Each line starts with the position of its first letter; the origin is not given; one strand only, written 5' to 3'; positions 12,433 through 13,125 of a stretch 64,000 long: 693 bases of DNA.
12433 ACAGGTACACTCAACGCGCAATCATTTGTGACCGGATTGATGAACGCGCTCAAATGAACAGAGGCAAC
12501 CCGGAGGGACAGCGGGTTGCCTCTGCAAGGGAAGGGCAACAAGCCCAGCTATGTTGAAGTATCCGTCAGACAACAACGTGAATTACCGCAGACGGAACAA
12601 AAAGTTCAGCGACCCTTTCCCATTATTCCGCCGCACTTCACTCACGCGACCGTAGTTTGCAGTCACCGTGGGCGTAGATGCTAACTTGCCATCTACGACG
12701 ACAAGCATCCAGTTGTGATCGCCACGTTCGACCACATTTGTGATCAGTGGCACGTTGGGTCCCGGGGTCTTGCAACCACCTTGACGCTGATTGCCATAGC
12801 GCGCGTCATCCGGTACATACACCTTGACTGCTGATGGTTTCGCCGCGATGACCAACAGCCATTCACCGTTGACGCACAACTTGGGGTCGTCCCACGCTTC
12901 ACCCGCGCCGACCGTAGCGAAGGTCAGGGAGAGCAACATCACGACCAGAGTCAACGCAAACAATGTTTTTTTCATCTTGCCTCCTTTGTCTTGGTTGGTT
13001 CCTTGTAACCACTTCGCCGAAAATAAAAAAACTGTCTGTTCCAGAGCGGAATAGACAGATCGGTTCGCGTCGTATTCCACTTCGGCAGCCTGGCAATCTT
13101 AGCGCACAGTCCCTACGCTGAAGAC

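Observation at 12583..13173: c-di-GMP-I riboswitch with terminator platform controlling an uncharacterised 130-aa secreted protein, adjacent to the cyclase operon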

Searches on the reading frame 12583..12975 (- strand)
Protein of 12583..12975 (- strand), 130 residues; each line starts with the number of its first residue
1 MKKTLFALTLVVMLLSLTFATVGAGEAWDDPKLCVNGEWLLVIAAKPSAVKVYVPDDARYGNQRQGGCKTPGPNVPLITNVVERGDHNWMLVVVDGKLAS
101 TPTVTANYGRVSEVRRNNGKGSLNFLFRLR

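Call 7: search_protein_families(library=pfam, proteins=[window:12583-12975:-], max_evalue=0.01)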
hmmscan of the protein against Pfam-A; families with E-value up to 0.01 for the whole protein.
window:12583-12975:- (130 aa): 0 families

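Call 14: find_homologous_proteins(query=window:12583-12975:-, max_evalue=0.001)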
Query window:12583-12975:- (130 aa): 19 proteins with E <= 0.001 among 47 candidates.
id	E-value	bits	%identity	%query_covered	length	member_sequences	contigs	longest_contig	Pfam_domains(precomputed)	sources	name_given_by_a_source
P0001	7.2e-82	290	100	100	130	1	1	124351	-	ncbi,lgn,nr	ncbi:MAG: hypothetical protein HY868_07145 [Chloroflexi bacterium]|nr:hypothetical protein [Chlorofl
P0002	1.3e-67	244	83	100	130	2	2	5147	-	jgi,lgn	-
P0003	2.2e-60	220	77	100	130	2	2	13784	-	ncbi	-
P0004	5.6e-60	219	76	100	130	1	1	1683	-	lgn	-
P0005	2.5e-58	213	76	100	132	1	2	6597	-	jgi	jgi:hypothetical protein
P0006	4.4e-49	184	68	99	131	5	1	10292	-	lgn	-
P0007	1.3e-48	182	66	100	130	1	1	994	-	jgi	jgi:hypothetical protein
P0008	3.4e-46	174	65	99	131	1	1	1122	-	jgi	jgi:hypothetical protein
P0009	1.1e-45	173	64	99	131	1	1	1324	-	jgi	jgi:hypothetical protein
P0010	2.8e-45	171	62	100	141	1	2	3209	-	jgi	jgi:hypothetical protein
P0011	4.9e-44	167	63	100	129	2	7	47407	-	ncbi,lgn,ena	-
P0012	2.2e-43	165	59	100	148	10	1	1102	-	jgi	jgi:hypothetical protein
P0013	5.4e-43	164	60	100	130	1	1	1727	-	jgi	jgi:hypothetical protein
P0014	7.4e-43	163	69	82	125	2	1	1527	-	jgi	jgi:hypothetical protein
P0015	1.4e-42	163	59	100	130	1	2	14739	-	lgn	-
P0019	4.2e-32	129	49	100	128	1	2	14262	-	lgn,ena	-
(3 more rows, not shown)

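Call 17: find_related_loci(query=A1, collection=genome_contigs, flank=3000)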
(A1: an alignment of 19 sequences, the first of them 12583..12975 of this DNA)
Query A1 (130 aa) in genome_contigs; peptide patterns used: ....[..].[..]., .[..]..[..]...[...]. (x = any residue, [..] = any of these).
93 stretches matched a pattern; 10 encode a relative of the query (tblastn E <= 1e-3); 10 distinct loci.
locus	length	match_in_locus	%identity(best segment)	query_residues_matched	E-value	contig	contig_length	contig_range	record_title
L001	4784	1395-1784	77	1-130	7e-67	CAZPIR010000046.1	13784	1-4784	MAG TPA_asm: uncultured Anaerolineaceae bacterium isolate SRP272421_co4_372 genome assembly, contig: NODE_12530_length_1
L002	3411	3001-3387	63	1-130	6e-51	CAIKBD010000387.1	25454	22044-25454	MAG: uncultured Anaerolineales bacterium isolate LaPlata-a_bin-0606 genome assembly, contig: bin-0606:387/530, whole gen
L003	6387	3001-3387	63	1-129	6e-49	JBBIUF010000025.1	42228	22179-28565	MAG: Chloroflexota bacterium isolate RSF170216_bin_47 NODE_953_length_42228_cov_6.813791, whole genome shotgun sequence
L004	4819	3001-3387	57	1-129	6e-47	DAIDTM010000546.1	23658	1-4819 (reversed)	MAG TPA_asm: Anaerolineae bacterium isolate clean1805 k141_521943, whole genome shotgun sequence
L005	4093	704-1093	61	1-130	1e-45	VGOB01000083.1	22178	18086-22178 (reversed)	MAG: Chloroflexi bacterium isolate K_DeepCast_250m_m1_199 K_DeepCast_250m_m1_199_Ga0194125_10004345, whole genome shotgu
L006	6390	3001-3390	59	1-130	5e-44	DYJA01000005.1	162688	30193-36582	MAG TPA_asm: Candidatus Aquidulcis sp. isolate FI88_2_58_12 Afr_mines_FI88_63_length_162688_cov_5_302380, whole genome s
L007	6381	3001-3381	61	1-127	2e-43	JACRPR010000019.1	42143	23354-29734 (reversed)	MAG: Chloroflexi bacterium isolate NC_groundwater_1992_Pr3_S-0.65um_56_3 SR2-18-Sp65_coassembly_scaffold_31643, whole ge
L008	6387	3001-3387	55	1-130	1e-42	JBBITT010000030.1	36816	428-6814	MAG: Chloroflexota bacterium isolate RVF170221_bin_402 NODE_1319_length_36816_cov_19.228775, whole genome shotgun sequen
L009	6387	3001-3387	56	1-130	1e-40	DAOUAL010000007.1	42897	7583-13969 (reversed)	MAG TPA_asm: Anaerolineae bacterium isolate H63_652 k137_390591, whole genome shotgun sequence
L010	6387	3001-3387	52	1-130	1e-39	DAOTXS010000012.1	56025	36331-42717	MAG TPA_asm: Anaerolineae bacterium isolate H21_272 k133_1388365, whole genome shotgun sequence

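Call 18: find_related_loci(query=A1, collection=metagenome_contigs, flank=3000)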
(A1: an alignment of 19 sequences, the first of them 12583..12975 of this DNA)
Query A1 (130 aa) in metagenome_contigs; peptide patterns used: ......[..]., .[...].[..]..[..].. (x = any residue, [..] = any of these).
97 stretches matched a pattern; 11 encode a relative of the query (tblastn E <= 1e-3); 11 distinct loci.
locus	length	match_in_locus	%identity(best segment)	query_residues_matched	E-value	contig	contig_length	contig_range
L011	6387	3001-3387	57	1-129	7e-47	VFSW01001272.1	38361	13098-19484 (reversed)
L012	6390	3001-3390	62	1-130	6e-47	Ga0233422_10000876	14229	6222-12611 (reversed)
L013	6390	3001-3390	61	1-130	5e-46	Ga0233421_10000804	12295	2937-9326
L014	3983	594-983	61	1-130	1e-45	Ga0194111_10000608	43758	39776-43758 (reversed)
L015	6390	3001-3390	61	1-130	1e-45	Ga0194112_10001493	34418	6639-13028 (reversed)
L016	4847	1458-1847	61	1-130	1e-45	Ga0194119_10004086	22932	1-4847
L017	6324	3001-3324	60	23-130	8e-43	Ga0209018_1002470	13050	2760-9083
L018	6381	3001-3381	60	1-127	6e-41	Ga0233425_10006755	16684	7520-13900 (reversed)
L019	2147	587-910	61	23-130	1e-40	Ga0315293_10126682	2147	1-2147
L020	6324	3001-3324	60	23-130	3e-39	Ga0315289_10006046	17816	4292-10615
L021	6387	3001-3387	56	1-129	6e-37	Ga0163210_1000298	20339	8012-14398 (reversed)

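Call 23: find_encoding_contigs(protein=P0002, flank=3000, max_places=2)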
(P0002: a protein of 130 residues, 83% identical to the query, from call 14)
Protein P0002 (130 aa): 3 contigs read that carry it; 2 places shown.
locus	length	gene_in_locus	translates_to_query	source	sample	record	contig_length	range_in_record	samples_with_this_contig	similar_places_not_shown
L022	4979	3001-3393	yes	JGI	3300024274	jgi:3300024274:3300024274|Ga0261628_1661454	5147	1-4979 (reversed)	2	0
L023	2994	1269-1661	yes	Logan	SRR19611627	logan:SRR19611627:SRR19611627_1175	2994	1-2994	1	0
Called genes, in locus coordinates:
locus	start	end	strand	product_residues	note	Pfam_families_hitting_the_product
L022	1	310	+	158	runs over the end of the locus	?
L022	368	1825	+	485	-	PF20695:UbiD_N, PF01977:UbiD, PF20696:UbiD_C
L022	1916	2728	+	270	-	PF01149:Fapy_DNA_glyco, PF06831:H2TH, PF06827:zf-FPG_IleRS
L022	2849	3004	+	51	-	-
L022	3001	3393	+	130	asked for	-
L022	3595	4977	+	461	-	?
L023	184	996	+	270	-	PF01149:Fapy_DNA_glyco, PF06831:H2TH, PF06827:zf-FPG_IleRS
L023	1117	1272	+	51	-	-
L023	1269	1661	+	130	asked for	-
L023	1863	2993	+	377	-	?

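Call 24: find_encoding_contigs(protein=P0005, flank=3000, max_places=2)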
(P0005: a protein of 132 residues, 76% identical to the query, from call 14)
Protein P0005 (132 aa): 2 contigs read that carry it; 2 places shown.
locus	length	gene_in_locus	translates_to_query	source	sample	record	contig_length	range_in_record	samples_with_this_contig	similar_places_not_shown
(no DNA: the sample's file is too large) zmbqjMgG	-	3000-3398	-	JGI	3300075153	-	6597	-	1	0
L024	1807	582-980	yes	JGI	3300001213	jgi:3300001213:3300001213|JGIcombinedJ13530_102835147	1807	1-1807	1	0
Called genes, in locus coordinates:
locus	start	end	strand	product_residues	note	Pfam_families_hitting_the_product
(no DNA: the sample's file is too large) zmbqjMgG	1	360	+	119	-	?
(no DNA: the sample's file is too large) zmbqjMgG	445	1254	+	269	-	PF01149:Fapy_DNA_glyco, PF06831:H2TH, PF06827:zf-FPG_IleRS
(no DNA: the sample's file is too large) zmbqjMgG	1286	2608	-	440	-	PF00930:DPPIV_N (faint), PF26550:Tricorn_2nd (faint), PF07676:PD40 (faint), PF26549:Tricorn_N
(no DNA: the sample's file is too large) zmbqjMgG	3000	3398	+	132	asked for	-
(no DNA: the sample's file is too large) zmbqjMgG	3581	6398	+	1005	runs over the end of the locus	?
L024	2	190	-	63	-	?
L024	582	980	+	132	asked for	-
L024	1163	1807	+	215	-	?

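Call 25: find_encoding_contigs(protein=P0006, flank=3000, max_places=2)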
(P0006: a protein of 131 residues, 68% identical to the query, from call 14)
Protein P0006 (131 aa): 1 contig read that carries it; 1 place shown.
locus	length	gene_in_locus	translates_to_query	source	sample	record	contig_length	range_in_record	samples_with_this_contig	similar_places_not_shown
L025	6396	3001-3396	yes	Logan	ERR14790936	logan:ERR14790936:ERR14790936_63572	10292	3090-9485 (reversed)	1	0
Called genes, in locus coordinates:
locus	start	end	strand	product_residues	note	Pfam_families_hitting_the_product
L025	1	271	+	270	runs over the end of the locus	PF01149:Fapy_DNA_glyco, PF06831:H2TH, PF06827:zf-FPG_IleRS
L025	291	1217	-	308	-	PF00781:DAGK_cat, PF19279:YegS_C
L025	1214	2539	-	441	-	PF00930:DPPIV_N (faint), PF26549:Tricorn_N (weak), PF26550:Tricorn_2nd (faint), PF07676:PD40 (faint), PF25174:Beta-prop_THOC3 (weak), PF26549:Tricorn_N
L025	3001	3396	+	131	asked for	-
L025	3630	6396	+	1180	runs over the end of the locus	PF12773:DZR (weak), PF00211:Guanylate_cyc, PF13191:AAA_16, PF17874:TPR_MalT, PF13424:TPR_12, PF13424:TPR_12, PF17874:TPR_MalT, PF13424:TPR_12, +11 more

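Call 26: find_encoding_contigs(protein=P0019, flank=3000, max_places=2)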
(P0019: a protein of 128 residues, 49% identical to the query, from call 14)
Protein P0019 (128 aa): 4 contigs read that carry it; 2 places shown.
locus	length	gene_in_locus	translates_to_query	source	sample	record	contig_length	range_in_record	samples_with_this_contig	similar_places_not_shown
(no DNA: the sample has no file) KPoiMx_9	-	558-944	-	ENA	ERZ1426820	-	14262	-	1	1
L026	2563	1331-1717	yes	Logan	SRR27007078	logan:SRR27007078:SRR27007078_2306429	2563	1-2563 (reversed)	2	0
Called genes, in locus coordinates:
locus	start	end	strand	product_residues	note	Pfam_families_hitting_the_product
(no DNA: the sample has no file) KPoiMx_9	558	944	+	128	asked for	-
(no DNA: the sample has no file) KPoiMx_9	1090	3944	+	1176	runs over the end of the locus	PF12773:DZR, PF24463:DUF7577 (weak), PF00211:Guanylate_cyc, PF13191:AAA_16, PF17874:TPR_MalT, PF13424:TPR_12 (weak), PF17874:TPR_MalT, PF13424:TPR_12, +9 more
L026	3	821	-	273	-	?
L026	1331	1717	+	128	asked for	-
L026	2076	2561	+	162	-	?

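Call 40: predict_structure(alignment_id=A1)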
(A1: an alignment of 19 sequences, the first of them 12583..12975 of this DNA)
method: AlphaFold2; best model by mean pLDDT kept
length: 130 residues; sequences in the alignment: 19
mean_pLDDT: 84.4   pTM: 0.71
mean pLDDT of the five models: 84.4, 84.0, 82.8, 82.5, 81.8
residues with pLDDT >= 90: 88; 70-90: 12; 50-70: 21; < 50: 9
segments of 3 or more residues with pLDDT < 50: 18-26
pLDDT, mean of each block of 10 residues (from residue 1): 56 53 56 96 93 94 95 92 84 94 94 95 94
secondary structure, 60 per line:
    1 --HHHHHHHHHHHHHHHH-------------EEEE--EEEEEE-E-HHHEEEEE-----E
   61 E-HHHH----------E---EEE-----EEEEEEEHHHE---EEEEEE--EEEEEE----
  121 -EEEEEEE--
elements in order: H3-18 E32-35 E38-43 E50-54 H63-66 E81-83 E89-95 E103-108 E111-116 E122-128

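Call 45: fold_search(model_id=the predicted structure, library=pdb)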
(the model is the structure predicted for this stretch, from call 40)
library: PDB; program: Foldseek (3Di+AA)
matches with E <= 10: 181; with E <= 0.001: 0
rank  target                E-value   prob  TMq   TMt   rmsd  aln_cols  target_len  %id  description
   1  8rki_C                8.2e-01  0.05  0.19  0.17  13.4       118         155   11  Molecular basis of ZP3/ZP1 heteropolymerization: crystal structure of a native vertebrate egg coat filament fragment (released 2024-03-13)
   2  8yz5_D                1.1e+00  0.02  0.12  0.03  14.4       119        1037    9  SARS-CoV-2 Delta Spike in complex with Fab of JE-5C (released 2024-06-05)
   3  7rzm                  1.4e+00  0.04  0.15  0.06  14.3       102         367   13  Crystal Structure of dnaN DNA polymerase III beta subunit from Stenotrophomonas maltophilia K279a (released 2021-10-20)
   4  7sj0_A                1.4e+00  0.01  0.12  0.08  15.6       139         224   12  Antibody A7V3 bound to N-terminal domain of the spike (released 2022-11-16)
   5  8z6s_A                1.5e+00  0.01  0.14  0.03  15.0       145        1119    7  Structure of XBB.1.16 S trimer with 2 down-RBDs complex with antibody CYFN1006-1. (released 2025-02-12)
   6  1pz7_B                1.6e+00  0.03  0.16  0.12  14.7       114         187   10  Modulation of agrin function by alternative splicing and Ca2+ binding (released 2004-04-13)
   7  6ams_C                1.7e+00  0.03  0.15  0.06  16.1       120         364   12  Crystal structure of the DNA polymerase III subunit beta from Pseudomonas aeruginosa (released 2017-11-01)
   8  1pz9_B                1.8e+00  0.03  0.16  0.12  14.6       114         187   10  Modulation of agrin function by alternative splicing and Ca2+ binding (released 2004-04-13)
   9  1pz7_A                1.8e+00  0.03  0.16  0.12  14.6       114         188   10  Modulation of agrin function by alternative splicing and Ca2+ binding (released 2004-04-13)
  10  3q4k_A                1.8e+00  0.03  0.16  0.07  11.5       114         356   10  Structure of a small peptide ligand bound to E.coli DNA sliding clamp (released 2011-12-28)
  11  6ams_B                1.8e+00  0.03  0.15  0.06  16.1       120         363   12  Crystal structure of the DNA polymerase III subunit beta from Pseudomonas aeruginosa (released 2017-11-01)
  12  7lwt_A                1.8e+00  0.01  0.12  0.03  14.8       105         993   10  UK (B.1.1.7) SARS-CoV-2 spike protein variant (S-GSAS-B.1.1.7) in the 1-RBD-up conformation (released 2021-03-31)
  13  4g2s_A                2.0e+00  0.06  0.23  0.26   8.0        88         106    9  Crystal structure of a Salmonella type III secretion system protein (released 2013-05-15)
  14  6ybq_I                2.0e+00  0.02  0.14  0.10  14.8       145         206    9  Engineered glycolyl-CoA carboxylase (quintuple mutant) with bound CoA (released 2020-10-28)
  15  7lww_C                2.0e+00  0.01  0.12  0.03  14.8       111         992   10  Triple mutant (K417N-E484K-N501Y) SARS-CoV-2 spike protein in the 1-RBD-up conformation (S-GSAS-D614G-K417N-E484K-N501 (released 2021-03-31)
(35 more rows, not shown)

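Call 46: search_protein_families(library=ncbifam, proteins=[window:12583-12975:-], max_evalue=0.1)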
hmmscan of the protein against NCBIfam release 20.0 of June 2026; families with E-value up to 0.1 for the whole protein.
window:12583-12975:- (130 aa): 1 family
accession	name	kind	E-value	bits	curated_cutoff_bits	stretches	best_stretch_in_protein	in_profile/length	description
NF002870.0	PRK03188.1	equivalog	0.066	11.9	286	1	78-121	164-206/310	4-(cytidine 5'-diphospho)-2-C-methyl-D-erythritol kinase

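Call 56: search_protein_representatives(alignment_id=A1)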
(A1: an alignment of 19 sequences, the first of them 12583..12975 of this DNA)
Query: 19 sequences, 130 profile positions. Proteins with E-value up to 0.001 (for the whole library): 37; up to 1e-10: 22; up to 1e-30: 6. The best 37 are listed.
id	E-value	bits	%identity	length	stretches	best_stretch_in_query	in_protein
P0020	6.1e-47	175.0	-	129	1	1-130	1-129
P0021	8.9e-44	164.8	-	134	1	1-129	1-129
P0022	4.5e-37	143.1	-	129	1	1-129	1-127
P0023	1.4e-36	141.5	-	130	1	1-129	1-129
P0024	1.0e-33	132.3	-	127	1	1-130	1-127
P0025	5.3e-32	126.7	-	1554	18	53-102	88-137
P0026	1.7e-29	118.6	-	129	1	3-129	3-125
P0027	2.4e-29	118.1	-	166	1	4-129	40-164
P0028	3.7e-29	117.5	-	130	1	1-129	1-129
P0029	8.4e-29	116.4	-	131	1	1-129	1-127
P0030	4.1e-28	114.1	-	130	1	1-129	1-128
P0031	8.6e-28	113.1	-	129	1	1-130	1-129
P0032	9.4e-28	113.0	-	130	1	2-129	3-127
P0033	1.3e-26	109.3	-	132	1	1-129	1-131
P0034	2.8e-26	108.2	-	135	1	6-119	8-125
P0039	7.3e-15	71.3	-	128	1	7-128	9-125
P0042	4.9e-10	55.7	-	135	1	1-129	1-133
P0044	2.1e-09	53.6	-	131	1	1-129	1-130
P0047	8.8e-07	45.1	-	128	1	10-127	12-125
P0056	7.3e-04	35.7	-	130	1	1-128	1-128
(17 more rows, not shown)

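Call 58: find_encoding_contigs(protein=P0039, flank=2500, max_places=2)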
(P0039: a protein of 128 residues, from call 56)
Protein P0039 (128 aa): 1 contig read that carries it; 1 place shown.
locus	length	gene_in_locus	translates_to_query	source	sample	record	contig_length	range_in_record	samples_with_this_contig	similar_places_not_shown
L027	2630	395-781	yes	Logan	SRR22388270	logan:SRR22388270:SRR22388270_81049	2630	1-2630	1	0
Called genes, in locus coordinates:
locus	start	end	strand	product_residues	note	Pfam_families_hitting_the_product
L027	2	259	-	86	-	?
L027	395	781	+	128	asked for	-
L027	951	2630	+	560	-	?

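Call 59: find_encoding_contigs(protein=P0056, flank=2500, max_places=2)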
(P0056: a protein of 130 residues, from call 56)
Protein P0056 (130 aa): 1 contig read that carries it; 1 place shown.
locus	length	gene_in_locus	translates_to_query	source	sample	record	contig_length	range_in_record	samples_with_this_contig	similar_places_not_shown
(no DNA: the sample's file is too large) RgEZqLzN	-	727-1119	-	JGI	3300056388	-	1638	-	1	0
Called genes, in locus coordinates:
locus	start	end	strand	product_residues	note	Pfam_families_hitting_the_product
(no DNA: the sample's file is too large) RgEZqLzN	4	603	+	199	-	PF07995:GSDH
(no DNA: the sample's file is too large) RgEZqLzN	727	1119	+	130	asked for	-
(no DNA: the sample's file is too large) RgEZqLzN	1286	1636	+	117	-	?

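Call 60: find_encoding_contigs(protein=P0047, flank=2500, max_places=2)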
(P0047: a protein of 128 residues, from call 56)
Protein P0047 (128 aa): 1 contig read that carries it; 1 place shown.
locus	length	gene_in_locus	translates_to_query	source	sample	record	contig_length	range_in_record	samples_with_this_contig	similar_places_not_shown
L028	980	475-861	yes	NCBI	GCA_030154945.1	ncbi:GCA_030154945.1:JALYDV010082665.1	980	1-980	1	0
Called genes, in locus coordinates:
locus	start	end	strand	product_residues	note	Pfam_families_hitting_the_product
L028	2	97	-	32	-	?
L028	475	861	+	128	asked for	-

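Call 61: find_encoding_contigs(protein=P0044, flank=2500, max_places=2)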
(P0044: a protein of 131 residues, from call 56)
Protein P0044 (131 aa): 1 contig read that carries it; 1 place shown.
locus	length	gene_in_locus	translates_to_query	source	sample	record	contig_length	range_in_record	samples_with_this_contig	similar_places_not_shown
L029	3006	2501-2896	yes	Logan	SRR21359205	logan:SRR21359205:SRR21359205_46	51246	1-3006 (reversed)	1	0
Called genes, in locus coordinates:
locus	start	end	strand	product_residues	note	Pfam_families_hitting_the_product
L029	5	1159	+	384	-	PF23500:DUF7133 (faint), PF07995:GSDH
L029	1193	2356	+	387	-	PF23500:DUF7133 (faint), PF07995:GSDH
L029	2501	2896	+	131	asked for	-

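Call 62: find_encoding_contigs(protein=P0042, flank=2500, max_places=2)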
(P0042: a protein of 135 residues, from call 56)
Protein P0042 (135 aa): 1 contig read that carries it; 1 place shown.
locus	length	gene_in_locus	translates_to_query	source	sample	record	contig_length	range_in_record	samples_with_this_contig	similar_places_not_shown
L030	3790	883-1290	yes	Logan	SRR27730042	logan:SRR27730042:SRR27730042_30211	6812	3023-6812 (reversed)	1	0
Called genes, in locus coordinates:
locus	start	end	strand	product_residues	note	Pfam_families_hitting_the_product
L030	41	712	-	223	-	PF00072:Response_reg, PF00486:Trans_reg_C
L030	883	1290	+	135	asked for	-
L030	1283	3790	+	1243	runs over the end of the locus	PF12773:DZR, PF13240:Zn_Ribbon_1 (weak), PF00211:Guanylate_cyc, PF13191:AAA_16, PF13424:TPR_12, PF13424:TPR_12, PF17874:TPR_MalT, PF13424:TPR_12, +10 more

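Call 66: search_protein_families(library=padloc, proteins=[window:12583-12975:-], max_evalue=0.001)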
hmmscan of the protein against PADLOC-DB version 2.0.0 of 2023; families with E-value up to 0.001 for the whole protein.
window:12583-12975:- (130 aa): 0 families

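Call 67: search_solved_structures(query=A1, max_evalue=1)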
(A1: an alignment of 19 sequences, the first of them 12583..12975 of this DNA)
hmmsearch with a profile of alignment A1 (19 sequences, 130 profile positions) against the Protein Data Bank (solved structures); distinct sequences matched with E-value up to 1: 0.
